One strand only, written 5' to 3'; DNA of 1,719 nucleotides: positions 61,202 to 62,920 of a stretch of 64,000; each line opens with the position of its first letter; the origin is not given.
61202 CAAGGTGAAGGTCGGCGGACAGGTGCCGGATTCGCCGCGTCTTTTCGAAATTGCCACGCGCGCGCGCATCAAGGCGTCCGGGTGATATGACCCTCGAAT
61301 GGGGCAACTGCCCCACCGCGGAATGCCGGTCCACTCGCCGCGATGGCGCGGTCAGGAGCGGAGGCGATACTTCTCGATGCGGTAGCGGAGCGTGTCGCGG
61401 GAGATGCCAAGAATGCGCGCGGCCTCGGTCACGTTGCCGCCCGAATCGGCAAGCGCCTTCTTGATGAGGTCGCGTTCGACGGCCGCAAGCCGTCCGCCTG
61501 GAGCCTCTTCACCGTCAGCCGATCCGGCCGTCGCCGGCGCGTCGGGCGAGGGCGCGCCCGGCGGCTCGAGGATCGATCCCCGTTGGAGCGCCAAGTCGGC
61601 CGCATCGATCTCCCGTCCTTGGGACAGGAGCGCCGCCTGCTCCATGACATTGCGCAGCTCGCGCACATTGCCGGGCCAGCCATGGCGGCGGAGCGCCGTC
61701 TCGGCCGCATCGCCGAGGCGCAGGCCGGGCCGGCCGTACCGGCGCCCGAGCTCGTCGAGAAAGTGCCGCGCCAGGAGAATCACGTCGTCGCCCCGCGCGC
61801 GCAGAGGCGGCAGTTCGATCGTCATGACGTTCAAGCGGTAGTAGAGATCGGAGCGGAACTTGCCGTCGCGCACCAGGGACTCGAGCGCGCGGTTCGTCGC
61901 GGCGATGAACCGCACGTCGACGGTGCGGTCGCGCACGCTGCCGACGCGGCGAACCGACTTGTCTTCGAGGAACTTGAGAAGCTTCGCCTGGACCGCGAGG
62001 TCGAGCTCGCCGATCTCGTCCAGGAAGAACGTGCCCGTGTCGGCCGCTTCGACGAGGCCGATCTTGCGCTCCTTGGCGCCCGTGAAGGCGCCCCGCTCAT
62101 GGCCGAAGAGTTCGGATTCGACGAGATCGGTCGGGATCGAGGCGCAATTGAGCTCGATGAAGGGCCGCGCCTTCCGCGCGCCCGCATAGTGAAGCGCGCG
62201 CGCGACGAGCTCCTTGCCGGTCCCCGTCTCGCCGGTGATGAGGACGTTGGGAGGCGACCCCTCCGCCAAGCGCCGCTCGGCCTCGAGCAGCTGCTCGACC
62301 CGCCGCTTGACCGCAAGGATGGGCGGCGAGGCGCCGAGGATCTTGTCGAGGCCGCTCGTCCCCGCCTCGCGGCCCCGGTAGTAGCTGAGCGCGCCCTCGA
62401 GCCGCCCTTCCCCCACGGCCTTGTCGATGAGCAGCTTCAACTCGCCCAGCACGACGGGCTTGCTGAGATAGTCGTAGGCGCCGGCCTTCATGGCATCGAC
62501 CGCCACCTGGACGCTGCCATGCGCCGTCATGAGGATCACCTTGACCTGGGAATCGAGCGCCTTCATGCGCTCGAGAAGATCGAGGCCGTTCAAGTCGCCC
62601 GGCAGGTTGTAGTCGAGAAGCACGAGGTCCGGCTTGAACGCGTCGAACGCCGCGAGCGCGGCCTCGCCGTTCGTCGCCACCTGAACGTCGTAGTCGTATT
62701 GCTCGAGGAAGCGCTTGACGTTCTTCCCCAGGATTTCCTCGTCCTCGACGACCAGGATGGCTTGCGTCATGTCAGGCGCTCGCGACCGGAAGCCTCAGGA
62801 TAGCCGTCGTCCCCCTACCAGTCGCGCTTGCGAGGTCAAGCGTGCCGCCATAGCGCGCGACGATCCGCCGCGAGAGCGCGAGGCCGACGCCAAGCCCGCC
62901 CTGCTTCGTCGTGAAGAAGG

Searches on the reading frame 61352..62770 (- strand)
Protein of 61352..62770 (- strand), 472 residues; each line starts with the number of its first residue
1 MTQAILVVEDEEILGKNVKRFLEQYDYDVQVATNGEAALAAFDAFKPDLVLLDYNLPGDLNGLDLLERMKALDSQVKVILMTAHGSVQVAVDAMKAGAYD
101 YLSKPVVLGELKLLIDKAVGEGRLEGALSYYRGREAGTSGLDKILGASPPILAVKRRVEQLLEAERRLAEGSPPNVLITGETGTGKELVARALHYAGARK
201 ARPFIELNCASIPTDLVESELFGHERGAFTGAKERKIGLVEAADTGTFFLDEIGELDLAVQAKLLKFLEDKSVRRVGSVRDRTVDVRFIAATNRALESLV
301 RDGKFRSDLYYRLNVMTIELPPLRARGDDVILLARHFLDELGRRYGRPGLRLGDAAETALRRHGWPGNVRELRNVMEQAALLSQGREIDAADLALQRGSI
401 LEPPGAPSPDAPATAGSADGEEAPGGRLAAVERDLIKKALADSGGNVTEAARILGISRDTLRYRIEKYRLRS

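Call 41: search_protein_families(library=pfam, proteins=[window:61352-62770:-], max_evalue=0.0001)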
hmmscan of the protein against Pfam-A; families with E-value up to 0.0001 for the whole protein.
window:61352-62770:- (472 aa): 12 families
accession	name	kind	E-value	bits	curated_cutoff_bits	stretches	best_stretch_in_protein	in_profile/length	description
PF00158.32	Sigma54_activat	-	1.1e-65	220.8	20.2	1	155-319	5-168/168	Sigma-54 interaction domain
PF00072.30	Response_reg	-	3.2e-30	105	30.2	1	5-113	1-108/111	Response regulator receiver domain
PF14532.12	Sigma54_activ_2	-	9.4e-22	78.2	25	1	145-323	1-138/138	Sigma-54 interaction domain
PF25601.1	AAA_lid_14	-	1.5e-21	76.4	27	1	324-394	1-71/87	AAA+ ATPase lid domain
PF02954.25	HTH_8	-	6.4e-16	58.2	22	1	428-468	2-42/42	Bacterial regulatory protein, Fis family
PF07728.20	AAA_5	-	8.3e-08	32.8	22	1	175-296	1-125/139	AAA domain (dynein-related subfamily)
PF13191.12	AAA_16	-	8.6e-07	30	32.6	1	157-212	8-63/167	AAA ATPase domain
PF00004.35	AAA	-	1.6e-06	29.1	21.2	1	176-305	1-123/131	ATPase family associated with various cellular activities (AAA)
PF13556.12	HTH_30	-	2.3e-06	27.7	27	1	439-467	7-35/59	PucR C-terminal helix-turn-helix domain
PF13518.12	HTH_28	-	6.7e-06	26.5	25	1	440-469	8-37/52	Helix-turn-helix domain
PF01078.27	Mg_chelatase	-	2e-05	24.5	20.3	0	231-293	93-157/207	Magnesium chelatase, subunit ChlI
PF07724.20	AAA_2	-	6.4e-05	23.5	27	0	175-301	5-132/166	AAA domain (Cdc48 subfamily)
